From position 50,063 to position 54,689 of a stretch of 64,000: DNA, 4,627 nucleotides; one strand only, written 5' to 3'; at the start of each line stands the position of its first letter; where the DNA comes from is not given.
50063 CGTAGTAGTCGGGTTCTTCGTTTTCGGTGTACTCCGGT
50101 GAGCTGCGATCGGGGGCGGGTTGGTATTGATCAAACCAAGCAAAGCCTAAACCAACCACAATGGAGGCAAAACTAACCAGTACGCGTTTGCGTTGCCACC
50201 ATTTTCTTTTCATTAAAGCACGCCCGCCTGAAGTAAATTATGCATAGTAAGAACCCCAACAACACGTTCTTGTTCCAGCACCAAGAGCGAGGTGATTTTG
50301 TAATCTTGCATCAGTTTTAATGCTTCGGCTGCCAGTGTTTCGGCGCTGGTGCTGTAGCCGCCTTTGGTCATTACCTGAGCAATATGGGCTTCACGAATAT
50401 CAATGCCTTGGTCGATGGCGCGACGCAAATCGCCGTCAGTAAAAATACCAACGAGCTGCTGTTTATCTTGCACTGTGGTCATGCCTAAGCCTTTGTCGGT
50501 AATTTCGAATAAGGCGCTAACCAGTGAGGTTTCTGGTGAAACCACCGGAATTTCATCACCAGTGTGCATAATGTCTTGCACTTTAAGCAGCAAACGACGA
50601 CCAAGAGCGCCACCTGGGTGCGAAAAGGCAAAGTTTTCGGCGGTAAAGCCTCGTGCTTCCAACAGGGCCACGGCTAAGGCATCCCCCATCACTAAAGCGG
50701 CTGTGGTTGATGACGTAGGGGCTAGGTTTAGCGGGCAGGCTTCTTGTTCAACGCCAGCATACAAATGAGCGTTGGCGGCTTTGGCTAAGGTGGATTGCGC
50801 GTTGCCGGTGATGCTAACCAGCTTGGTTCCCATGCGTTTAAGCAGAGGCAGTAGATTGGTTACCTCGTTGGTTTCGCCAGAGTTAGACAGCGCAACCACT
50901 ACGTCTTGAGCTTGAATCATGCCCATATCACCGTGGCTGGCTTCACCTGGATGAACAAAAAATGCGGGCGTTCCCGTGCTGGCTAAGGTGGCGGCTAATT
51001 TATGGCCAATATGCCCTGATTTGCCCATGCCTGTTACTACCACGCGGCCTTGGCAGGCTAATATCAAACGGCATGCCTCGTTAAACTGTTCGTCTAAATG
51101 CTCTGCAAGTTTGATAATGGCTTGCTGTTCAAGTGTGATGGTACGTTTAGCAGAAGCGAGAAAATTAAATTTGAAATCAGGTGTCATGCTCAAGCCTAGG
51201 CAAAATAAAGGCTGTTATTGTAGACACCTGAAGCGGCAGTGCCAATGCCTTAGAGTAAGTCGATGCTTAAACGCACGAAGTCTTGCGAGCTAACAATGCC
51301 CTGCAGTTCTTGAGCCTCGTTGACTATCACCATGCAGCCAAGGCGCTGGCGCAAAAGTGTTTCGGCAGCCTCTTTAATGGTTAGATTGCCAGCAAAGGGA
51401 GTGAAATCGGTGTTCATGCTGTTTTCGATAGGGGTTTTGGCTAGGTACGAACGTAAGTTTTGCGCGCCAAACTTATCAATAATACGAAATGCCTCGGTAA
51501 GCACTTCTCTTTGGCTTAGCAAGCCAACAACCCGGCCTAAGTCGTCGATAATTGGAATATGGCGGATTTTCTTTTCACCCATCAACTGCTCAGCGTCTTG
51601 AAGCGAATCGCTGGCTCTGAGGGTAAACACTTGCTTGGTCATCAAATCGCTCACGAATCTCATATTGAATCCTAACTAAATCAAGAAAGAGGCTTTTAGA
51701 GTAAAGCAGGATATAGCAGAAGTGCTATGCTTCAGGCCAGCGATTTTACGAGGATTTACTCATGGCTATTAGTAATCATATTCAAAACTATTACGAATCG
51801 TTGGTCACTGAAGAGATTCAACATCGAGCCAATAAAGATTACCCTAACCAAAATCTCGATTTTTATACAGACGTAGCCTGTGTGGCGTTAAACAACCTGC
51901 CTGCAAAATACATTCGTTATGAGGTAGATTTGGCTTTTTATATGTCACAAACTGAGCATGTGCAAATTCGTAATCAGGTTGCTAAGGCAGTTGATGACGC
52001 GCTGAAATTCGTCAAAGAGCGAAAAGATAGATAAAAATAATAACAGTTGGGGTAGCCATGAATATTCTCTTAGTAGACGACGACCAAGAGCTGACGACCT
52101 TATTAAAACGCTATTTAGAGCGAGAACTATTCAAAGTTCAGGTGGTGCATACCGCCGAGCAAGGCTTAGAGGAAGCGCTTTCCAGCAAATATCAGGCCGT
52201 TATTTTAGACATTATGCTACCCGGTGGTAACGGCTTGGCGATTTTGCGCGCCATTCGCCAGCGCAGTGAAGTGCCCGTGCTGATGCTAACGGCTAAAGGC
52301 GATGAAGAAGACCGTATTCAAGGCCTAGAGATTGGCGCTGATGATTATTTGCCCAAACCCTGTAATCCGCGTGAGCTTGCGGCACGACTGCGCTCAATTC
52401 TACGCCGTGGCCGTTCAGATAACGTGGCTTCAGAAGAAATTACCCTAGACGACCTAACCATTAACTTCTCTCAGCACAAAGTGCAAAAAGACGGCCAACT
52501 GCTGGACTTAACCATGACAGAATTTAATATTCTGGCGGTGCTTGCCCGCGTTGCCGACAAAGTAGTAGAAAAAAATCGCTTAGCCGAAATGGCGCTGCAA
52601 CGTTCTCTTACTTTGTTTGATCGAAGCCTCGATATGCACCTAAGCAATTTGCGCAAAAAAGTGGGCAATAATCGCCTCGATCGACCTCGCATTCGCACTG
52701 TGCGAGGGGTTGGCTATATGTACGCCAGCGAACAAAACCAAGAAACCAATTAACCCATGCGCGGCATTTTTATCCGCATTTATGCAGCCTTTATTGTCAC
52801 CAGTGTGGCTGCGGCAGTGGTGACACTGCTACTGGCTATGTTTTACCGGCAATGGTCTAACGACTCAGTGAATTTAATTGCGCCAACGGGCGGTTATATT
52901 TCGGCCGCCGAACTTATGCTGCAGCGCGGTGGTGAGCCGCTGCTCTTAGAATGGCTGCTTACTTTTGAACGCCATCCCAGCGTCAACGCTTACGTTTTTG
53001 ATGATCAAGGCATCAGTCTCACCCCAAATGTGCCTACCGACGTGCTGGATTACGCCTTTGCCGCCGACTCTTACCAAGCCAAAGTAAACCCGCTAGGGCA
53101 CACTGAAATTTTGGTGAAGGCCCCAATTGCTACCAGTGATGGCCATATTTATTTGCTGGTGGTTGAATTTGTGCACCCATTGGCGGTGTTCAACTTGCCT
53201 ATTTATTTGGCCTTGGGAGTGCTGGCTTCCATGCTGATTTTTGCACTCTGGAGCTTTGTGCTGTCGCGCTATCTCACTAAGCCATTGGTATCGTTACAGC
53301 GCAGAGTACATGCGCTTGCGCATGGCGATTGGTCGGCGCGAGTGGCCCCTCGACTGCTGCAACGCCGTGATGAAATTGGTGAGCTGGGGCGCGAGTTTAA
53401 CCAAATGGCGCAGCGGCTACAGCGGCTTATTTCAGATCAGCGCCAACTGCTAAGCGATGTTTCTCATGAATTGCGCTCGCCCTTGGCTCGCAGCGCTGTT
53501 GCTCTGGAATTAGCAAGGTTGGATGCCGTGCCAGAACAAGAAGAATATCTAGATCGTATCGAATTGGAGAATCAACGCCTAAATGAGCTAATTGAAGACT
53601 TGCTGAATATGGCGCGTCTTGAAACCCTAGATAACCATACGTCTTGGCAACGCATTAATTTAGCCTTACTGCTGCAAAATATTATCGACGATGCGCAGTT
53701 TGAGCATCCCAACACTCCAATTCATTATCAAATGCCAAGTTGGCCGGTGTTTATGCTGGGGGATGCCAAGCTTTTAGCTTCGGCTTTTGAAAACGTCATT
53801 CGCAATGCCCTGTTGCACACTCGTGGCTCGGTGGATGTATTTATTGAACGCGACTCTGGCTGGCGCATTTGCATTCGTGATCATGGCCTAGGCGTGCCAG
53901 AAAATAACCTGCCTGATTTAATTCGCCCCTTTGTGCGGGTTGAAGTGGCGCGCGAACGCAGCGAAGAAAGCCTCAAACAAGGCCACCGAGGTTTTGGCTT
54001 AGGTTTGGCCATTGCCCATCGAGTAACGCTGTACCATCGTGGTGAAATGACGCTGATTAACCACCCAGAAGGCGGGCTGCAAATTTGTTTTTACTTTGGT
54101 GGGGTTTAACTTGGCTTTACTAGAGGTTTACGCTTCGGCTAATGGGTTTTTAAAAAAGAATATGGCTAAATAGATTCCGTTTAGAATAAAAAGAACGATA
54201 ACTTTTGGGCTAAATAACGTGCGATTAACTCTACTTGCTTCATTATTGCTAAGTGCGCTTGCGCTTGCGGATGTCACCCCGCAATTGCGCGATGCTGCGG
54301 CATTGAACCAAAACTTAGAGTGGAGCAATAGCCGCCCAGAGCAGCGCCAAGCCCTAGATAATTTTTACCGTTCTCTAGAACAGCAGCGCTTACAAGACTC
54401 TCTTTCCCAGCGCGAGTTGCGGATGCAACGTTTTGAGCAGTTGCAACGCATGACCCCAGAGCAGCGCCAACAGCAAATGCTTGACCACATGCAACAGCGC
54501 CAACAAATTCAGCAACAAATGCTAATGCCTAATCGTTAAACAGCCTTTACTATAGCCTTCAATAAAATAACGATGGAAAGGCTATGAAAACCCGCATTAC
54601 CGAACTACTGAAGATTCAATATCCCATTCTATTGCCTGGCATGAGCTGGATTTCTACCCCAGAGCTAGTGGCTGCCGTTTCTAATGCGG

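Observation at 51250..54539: Cpx-like envelope-stress module wired to a ComFB protein and a CBS-pair protein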

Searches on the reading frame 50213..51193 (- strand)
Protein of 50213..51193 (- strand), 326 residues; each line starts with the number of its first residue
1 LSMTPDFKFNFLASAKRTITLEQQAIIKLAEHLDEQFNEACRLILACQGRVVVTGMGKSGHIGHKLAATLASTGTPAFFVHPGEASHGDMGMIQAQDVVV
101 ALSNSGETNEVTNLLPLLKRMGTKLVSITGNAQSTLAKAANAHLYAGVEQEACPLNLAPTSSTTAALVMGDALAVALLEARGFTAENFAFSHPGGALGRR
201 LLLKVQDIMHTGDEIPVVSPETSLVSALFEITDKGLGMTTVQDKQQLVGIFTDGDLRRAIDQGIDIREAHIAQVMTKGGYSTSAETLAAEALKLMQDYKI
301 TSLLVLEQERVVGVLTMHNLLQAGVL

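Call 3: search_protein_families(library=pfam, proteins=[window:50213-51193:-], max_evalue=0.01)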
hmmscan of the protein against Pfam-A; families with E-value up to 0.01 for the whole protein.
window:50213-51193:- (326 aa): 3 families
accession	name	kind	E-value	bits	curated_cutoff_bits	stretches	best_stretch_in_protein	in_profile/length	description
PF01380.27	SIS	-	1.8e-32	112.3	25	1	44-176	1-131/131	SIS domain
PF00571.33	CBS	-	1.6e-15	57.6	24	2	272-323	2-54/57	CBS domain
PF13580.11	SIS_2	-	0.0032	17.9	27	0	93-130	101-138/138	SIS domain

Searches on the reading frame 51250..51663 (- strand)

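Call 3: search_protein_families(library=pfam, proteins=[window:51250-51663:-], max_evalue=0.01)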
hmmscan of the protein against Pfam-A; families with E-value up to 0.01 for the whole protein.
window:51250-51663:- (137 aa): 1 family
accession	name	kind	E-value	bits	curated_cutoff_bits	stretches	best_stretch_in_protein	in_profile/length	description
PF00571.33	CBS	-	4.1e-24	85.1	24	2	4-57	1-54/57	CBS domain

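Call 4: search_protein_families(library=ncbifam, proteins=[window:51250-51663:-], max_evalue=0.01)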
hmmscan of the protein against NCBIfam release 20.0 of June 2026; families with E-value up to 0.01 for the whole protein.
window:51250-51663:- (137 aa): 24 families
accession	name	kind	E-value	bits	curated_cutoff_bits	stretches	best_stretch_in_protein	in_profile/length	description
NF041552.1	TF_PrdR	equivalog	1.1e-12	47.1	795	2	3-67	71-134/577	sigma-54 dependent transcriptional regulator PrdR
NF011447.0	PRK14869.2-3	equivalog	2.7e-11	42.7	522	2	4-55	70-121/540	putative manganese-dependent inorganic diphosphatase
TIGR01302.1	IMP_dehydrog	equivalog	3.9e-11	42.5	481.5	2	3-56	144-198/450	IMP dehydrogenase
TIGR00393.1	kpsF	subfamily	1.4e-10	41.2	203.7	2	4-49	222-267/268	KpsF/GutQ family sugar-phosphate isomerase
NF011449.0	PRK14869.2-5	equivalog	2.9e-10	39.8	411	1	4-130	69-202/451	putative manganese-dependent inorganic diphosphatase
NF011443.0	PRK14869.1-5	equivalog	1.5e-09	36.8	335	1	5-56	250-302/546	putative manganese-dependent inorganic diphosphatase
NF011442.0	PRK14869.1-4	equivalog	3.8e-09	35.5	400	1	4-54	72-122/543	putative manganese-dependent inorganic diphosphatase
NF011440.0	PRK14869.1-2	equivalog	9.9e-09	34.3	746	1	8-56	247-296/541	putative manganese-dependent inorganic diphosphatase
NF053603.1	HhpR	exception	5.1e-08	32.4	520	1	7-56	66-115/282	CBS domain-containing high hydrostatic pressure regulator HhpR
NF011441.0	PRK14869.1-3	equivalog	6.6e-08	31.6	753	1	4-85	70-146/548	putative manganese-dependent inorganic diphosphatase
NF041630.1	CBS_CbpB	equivalog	2.4e-07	30.7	125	1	10-127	19-129/143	cyclic-di-AMP-binding protein CbpB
NF011448.0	PRK14869.2-4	equivalog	1.1e-06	27.2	562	1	6-74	78-147/563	putative manganese-dependent inorganic diphosphatase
NF008581.0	PRK11543.1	equivalog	1.2e-06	27.8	481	1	4-53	265-314/321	arabinose-5-phosphate isomerase GutQ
NF053704.1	TransRegCcpNBacil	equivalog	6.3e-06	25.7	260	1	71-134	69-131/208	transcriptional regulator CcpN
NF005869.0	PRK07807.1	equivalog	2.2e-05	23.7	549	0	4-56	150-202/479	GuaB1 family IMP dehydrogenase-related protein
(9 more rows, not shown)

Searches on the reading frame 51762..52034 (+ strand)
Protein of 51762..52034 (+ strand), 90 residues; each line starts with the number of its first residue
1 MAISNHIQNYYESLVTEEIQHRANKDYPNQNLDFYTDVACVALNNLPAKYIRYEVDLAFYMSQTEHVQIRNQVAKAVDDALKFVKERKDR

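Call 3: search_protein_families(library=pfam, proteins=[window:51762-52034:+], max_evalue=0.01)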
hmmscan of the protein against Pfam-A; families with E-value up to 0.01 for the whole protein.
window:51762-52034:+ (90 aa): 1 family
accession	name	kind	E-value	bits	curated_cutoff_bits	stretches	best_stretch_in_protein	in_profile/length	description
PF10719.14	ComFB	-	7.4e-20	71.2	25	1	8-87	1-82/83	Late competence development protein ComFB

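Call 4: search_protein_families(library=ncbifam, proteins=[window:51762-52034:+], max_evalue=0.01)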
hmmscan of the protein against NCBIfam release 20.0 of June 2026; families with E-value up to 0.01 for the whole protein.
window:51762-52034:+ (90 aa): 0 families

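Call 8: find_homologous_proteins(query=window:51762-52034:+)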
Query window:51762-52034:+ (90 aa): 5 proteins with E <= 0.001 among 5 candidates.
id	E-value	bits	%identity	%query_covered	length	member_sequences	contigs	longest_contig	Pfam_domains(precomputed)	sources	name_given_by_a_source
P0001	1.6e-52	193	100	100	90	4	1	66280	PF10719.15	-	-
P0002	7.7e-40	152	85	98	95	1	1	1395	PF10719.15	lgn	-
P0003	1.3e-20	91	58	96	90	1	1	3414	PF10719.15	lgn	-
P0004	1.5e-11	62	46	88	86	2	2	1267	PF10719.15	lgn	-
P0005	3.2e-11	61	41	100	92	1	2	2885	PF10719.15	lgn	-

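Call 11: find_related_loci(query=window:51762-52034:+, collection=genome_contigs, flank=5000)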
Query window:51762-52034:+ (90 aa) in genome_contigs; peptide patterns used: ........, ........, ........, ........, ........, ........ (x = any residue, [..] = any of these).
145 stretches matched a pattern; 51 encode a relative of the query (tblastn E <= 1e-3); 51 distinct loci.
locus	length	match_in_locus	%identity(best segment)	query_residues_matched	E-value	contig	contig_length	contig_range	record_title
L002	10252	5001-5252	52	1-84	4e-24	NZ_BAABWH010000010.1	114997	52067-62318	Thalassolituus maritimus strain 5NW40-0001 sequence10, whole genome shotgun sequence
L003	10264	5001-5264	48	1-88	2e-23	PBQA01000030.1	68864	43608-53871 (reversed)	MAG: Oceanospirillaceae bacterium isolate RS342 TaraRedSea_contig_186150, whole genome shotgun sequence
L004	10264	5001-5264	48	1-88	7e-23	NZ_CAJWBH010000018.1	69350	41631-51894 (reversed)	MAG: Thalassolituus maritimus isolate ERR599149_bin.6_MetaBAT_v2.12.1_MAG, whole genome shotgun sequence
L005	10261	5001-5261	44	1-89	1e-22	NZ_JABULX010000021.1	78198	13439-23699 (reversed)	Marinifaba aquimaris strain SM1970 Q_scaffold21, whole genome shotgun sequence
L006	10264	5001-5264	42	1-90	1e-21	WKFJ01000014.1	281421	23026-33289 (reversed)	MAG: Alteromonadaceae bacterium isolate MAG4 k99_29779, whole genome shotgun sequence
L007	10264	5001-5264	42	1-90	3e-21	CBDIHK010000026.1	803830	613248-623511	MAG: Alteromonadaceae bacterium isolate c69dd8d2-0f2a-4d4f-8146-75043c749885 genome assembly, contig: contig_26, whole g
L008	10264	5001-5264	43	1-90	3e-19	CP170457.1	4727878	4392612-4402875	MAG: Aestuariibacter sp. isolate tig00000066 chromosome, complete genome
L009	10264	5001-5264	40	1-90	7e-19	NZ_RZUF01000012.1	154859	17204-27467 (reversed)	Rheinheimera sp. YQF-1 Scaffold12, whole genome shotgun sequence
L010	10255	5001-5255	39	1-87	2e-18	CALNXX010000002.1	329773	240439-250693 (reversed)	MAG: uncultured Gammaproteobacteria bacterium isolate HOU_bin.0191 genome assembly, contig: contig_23423, whole genome s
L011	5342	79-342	40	1-90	2e-18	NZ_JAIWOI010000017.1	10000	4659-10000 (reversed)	MAG: Rheinheimera sp. isolate W122 contig-93_2.18, whole genome shotgun sequence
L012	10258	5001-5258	39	1-88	2e-18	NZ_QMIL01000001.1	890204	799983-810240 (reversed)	Aliidiomarina celeris strain F3105 NODE_1_length_890204_cov_109.534106, whole genome shotgun sequence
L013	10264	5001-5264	40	1-90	4e-18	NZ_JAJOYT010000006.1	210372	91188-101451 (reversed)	Rheinheimera faecalis strain YR1 6, whole genome shotgun sequence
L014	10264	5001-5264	40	1-90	6e-18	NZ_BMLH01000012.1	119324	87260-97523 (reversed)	Rheinheimera tangshanensis strain CGMCC 1.6362 sequence12, whole genome shotgun sequence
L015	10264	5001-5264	40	1-90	7e-18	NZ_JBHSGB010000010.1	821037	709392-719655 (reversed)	Rheinheimera marina strain CGMCC 1.15399 velvet_auto_105_10, whole genome shotgun sequence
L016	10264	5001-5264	40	1-90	7e-18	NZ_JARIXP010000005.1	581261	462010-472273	Rheinheimera sp. 1928-s scaffold5.1, whole genome shotgun sequence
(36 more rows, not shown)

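Call 35: find_encoding_contigs(protein=P0002, flank=5000)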
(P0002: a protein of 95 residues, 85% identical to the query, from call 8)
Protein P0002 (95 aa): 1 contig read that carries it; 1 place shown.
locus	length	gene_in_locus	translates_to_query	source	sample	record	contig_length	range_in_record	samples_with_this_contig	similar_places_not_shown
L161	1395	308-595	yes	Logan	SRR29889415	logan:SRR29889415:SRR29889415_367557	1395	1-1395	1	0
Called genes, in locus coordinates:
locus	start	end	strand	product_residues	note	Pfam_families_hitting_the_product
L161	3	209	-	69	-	?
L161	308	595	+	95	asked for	PF10719:ComFB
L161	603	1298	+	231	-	PF00072:Response_reg, PF00486:Trans_reg_C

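Call 36: find_encoding_contigs(protein=P0001, flank=3000)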
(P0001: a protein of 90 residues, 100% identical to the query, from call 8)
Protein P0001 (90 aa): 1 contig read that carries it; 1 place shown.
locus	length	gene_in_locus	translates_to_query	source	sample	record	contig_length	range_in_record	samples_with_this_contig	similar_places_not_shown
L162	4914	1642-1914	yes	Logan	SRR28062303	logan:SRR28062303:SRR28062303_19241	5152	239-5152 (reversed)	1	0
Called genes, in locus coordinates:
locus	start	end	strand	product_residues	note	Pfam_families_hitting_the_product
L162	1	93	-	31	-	?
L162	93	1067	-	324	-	PF01380:SIS, PF00571:CBS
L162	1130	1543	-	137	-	PF00571:CBS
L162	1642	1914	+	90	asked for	PF10719:ComFB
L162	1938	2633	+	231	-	PF00072:Response_reg, PF00486:Trans_reg_C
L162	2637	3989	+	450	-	PF00672:HAMP, PF00512:HisKA, PF02518:HATPase_c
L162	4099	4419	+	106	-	-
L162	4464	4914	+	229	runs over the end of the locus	?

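Call 48: search_solved_structures(query=window:51762-52034:+, max_evalue=10, show_alignments=4)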
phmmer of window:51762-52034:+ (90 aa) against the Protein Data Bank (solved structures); distinct sequences matched with E-value up to 10: 2.
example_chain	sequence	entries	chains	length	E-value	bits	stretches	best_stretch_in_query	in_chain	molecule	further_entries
5y69_A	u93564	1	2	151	0.54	14.1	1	62-89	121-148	chain A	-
5y6a_A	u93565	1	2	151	0.55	14.1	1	62-89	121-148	chain A and B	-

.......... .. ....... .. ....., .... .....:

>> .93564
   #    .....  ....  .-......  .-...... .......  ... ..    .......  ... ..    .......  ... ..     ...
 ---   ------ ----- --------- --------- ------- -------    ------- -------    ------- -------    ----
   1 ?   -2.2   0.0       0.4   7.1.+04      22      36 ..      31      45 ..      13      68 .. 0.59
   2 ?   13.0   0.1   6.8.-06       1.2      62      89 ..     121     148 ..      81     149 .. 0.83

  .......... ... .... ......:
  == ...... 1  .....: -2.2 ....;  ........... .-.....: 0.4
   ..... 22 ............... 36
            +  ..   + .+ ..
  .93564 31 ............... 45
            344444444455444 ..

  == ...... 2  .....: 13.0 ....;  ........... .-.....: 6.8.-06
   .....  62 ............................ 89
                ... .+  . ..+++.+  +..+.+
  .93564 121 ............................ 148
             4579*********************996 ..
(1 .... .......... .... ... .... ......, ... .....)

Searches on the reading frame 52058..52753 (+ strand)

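Call 3: search_protein_families(library=pfam, proteins=[window:52058-52753:+], max_evalue=0.01)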
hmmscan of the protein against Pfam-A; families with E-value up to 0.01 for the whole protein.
window:52058-52753:+ (231 aa): 2 families
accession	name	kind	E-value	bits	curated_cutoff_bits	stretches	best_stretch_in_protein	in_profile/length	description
PF00072.30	Response_reg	-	2.6e-29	102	30.2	1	3-111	1-110/111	Response regulator receiver domain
PF00486.34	Trans_reg_C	-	5.5e-17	62.1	26.2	1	147-221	2-76/77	Transcriptional regulatory protein, C terminal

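Call 4: search_protein_families(library=ncbifam, proteins=[window:52058-52753:+], max_evalue=0.01)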
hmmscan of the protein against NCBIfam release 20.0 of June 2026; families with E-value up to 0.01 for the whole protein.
window:52058-52753:+ (231 aa): 99 families (the best 25 are shown)
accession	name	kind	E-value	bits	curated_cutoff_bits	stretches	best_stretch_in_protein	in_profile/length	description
NF008199.0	PRK10955.1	equivalog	1.3e-63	215.1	341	1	2-224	3-230/232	envelope stress response regulator transcription factor CpxR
NF007005.1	PRK09468.1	equivalog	5.5e-59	199.5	331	1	2-226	5-235/237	osmolarity response regulator transcription factor OmpR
NF040689.1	MtrAB_MtrA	equivalog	1.1e-54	185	300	1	3-221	1-217/219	MtrAB system response regulator MtrA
TIGR02154.1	PhoB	equivalog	2.7e-52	177.3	296.2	1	2-222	4-225/226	phosphate regulon transcriptional regulator PhoB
NF007982.1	PRK10710.1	equivalog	1.1e-51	175.6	380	1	2-227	9-232/235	envelope stress response regulator BaeR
NF008296.0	PRK11083.1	equivalog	2.6e-51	174.2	273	1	2-223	5-226/228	two-component system response regulator CreB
NF053854.1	RespRegPhoBBctds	equivalog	3.5e-49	167.2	270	1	3-222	1-224/225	two-component system response regulator PhoB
NF045944.1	ResRegRpaBCyano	equivalog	9.4e-49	165.8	330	1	4-222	1-227/229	response regulator transcription factor RpaB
NF033117.2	vanR_ACDEGLN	exception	3.1e-47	161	350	1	3-221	1-224/226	VanR-ABDEGLN family response regulator transcription factor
NF041733.1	resp_reg_CseB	equivalog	6.9e-47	159.7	350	1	2-221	2-225/228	two-component system response regulator CseB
TIGR01387.1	cztR_silR_copR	subfamily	1.4e-46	158.9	279.2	1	3-221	1-217/218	heavy metal response regulator transcription factor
NF007928.2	PRK10643.1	equivalog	2.9e-46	157.8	330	1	1-221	1-215/216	two-component system response regulator PmrA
NF040534.1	resp_reg_YycF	equivalog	1.6e-44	151.9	340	1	2-222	2-227/231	response regulator YycF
NF012227.0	AdeR_RR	equivalog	1.2e-42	146.1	340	1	2-222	13-236/239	efflux system response regulator transcription factor AdeR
NF041734.1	resp_reg_RppA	equivalog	3.4e-42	144.4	250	1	1-222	1-227/229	two-component system response regulator RppA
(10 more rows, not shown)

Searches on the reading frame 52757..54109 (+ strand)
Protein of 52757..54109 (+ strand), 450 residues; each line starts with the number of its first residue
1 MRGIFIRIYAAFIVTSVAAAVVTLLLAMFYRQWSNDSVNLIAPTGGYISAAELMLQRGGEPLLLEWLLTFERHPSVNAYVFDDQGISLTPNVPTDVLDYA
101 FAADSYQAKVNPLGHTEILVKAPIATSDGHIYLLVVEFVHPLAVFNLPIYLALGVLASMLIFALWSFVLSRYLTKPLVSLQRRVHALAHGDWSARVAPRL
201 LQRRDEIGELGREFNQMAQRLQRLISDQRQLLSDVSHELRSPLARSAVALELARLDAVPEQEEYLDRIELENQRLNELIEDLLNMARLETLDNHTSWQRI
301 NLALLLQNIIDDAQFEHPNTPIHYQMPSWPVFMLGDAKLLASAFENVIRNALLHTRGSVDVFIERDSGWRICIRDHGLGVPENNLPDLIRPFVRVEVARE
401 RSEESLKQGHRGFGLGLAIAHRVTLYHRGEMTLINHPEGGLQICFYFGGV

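Call 3: search_protein_families(library=pfam, proteins=[window:52757-54109:+], max_evalue=0.01)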
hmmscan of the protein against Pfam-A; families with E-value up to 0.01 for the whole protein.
window:52757-54109:+ (450 aa): 4 families
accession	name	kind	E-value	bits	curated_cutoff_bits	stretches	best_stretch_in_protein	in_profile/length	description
PF02518.31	HATPase_c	-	2.7e-15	57.2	26.4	1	335-446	1-106/111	Histidine kinase-, DNA gyrase B-, and HSP90-like ATPase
PF00512.31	HisKA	-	2.7e-14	53.4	26.9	1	228-290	2-65/66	His Kinase A (phospho-acceptor) domain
PF00672.30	HAMP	-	1.5e-13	51.3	25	1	168-222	1-52/53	HAMP domain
PF13589.12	HATPase_c_3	-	0.00035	21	25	1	341-420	4-82/137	Histidine kinase-, DNA gyrase B-, and HSP90-like ATPase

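Call 4: search_protein_families(library=ncbifam, proteins=[window:52757-54109:+], max_evalue=0.01)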
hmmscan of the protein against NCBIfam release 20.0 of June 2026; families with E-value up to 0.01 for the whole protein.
window:52757-54109:+ (450 aa): 69 families (the best 25 are shown)
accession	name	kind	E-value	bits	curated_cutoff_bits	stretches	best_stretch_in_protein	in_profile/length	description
NF045900.1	HisKinCpxALeg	equivalog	2.2e-69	234.3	800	1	1-445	1-447/451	two-component system sensor histidine kinase CpxA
NF007007.0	PRK09470.1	equivalog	2.6e-58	198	486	1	143-444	165-454/463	envelope stress sensor histidine kinase CpxA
NF007898.0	PRK10604.1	equivalog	4.5e-43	148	478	1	138-447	130-421/433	two-component system sensor histidine kinase RstB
NF012163.2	BaeS_SmeS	equivalog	1.4e-39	136.4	500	1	153-445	168-454/457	sensor histidine kinase efflux regulator BaeS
NF033092.0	HK_WalK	equivalog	1.3e-37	129.7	725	2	224-445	368-590/594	cell wall metabolism sensor histidine kinase WalK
NF007004.0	PRK09467.1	equivalog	3.5e-36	125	415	1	148-447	157-434/440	two-component system sensor histidine kinase EnvZ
NF008312.0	PRK11100.1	equivalog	7.7e-35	120.6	356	1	157-443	190-468/477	two-component system sensor histidine kinase CreC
NF007837.0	PRK10549.1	equivalog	1.4e-33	116.4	603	1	157-444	172-453/466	envelope stress sensor histidine kinase BaeS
TIGR02966.1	phoR_proteo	equivalog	4.1e-32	111.5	334.2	1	220-438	106-324/333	phosphate regulon sensor histidine kinase PhoR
NF040691.1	MtrAB_MtrB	equivalog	2.1e-30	106.2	450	1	151-440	190-483/507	MtrAB system histidine kinase MtrB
TIGR03785.1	marine_sort_HK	equivalog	3.5e-29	101.6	612.2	1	156-439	413-693/703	proteobacterial dedicated sortase system histidine kinase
NF046044.1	PnpS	equivalog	1e-28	100.4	400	1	230-441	172-383/390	two-component system histidine kinase PnpS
TIGR01386.1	cztS_silS_copS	subfamily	4.2e-28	98.5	292.55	1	153-432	168-442/457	heavy metal sensor histidine kinase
NF041735.1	hist_kin_RppB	equivalog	4.6e-28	98.2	400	1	227-436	215-426/438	two-component system sensor histidine kinase RppB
NF008025.0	PRK10755.1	equivalog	2.7e-27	95.4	314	1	158-443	76-350/362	two-component system sensor histidine kinase PmrB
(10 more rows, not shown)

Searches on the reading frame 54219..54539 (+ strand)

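Call 3: search_protein_families(library=pfam, proteins=[window:54219-54539:+], max_evalue=0.01)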
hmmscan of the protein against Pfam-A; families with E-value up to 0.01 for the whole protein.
window:54219-54539:+ (106 aa): 0 families

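Call 4: search_protein_families(library=ncbifam, proteins=[window:54219-54539:+], max_evalue=0.01)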
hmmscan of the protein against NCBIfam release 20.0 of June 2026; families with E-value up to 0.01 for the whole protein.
window:54219-54539:+ (106 aa): 0 families

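Call 44: search_protein_families(library=pfam, proteins=[window:54219-54539:+], max_evalue=10)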
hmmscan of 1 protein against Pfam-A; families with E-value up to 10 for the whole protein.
window:54219-54539:+ (106 aa): 5 families
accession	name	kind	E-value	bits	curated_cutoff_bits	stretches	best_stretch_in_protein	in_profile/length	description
PF17103.10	Stealth_CR4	-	0.021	15.2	27.4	1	24-53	8-36/55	Stealth protein CR4, conserved region 4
PF25826.1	DUF7952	-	0.17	12.5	33.4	1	48-99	42-90/131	Domain of unknown function (DUF7952)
PF18967.5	PycTM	-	0.84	10.5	27.2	0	68-102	46-80/107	Pycsar effector protein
PF02601.20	Exonuc_VII_L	-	3.7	7.4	35.9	1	36-100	182-247/315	Exonuclease VII, large subunit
PF03938.19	OmpH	-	4.6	7.9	32.4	1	34-101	30-96/141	Outer membrane protein (OmpH-like)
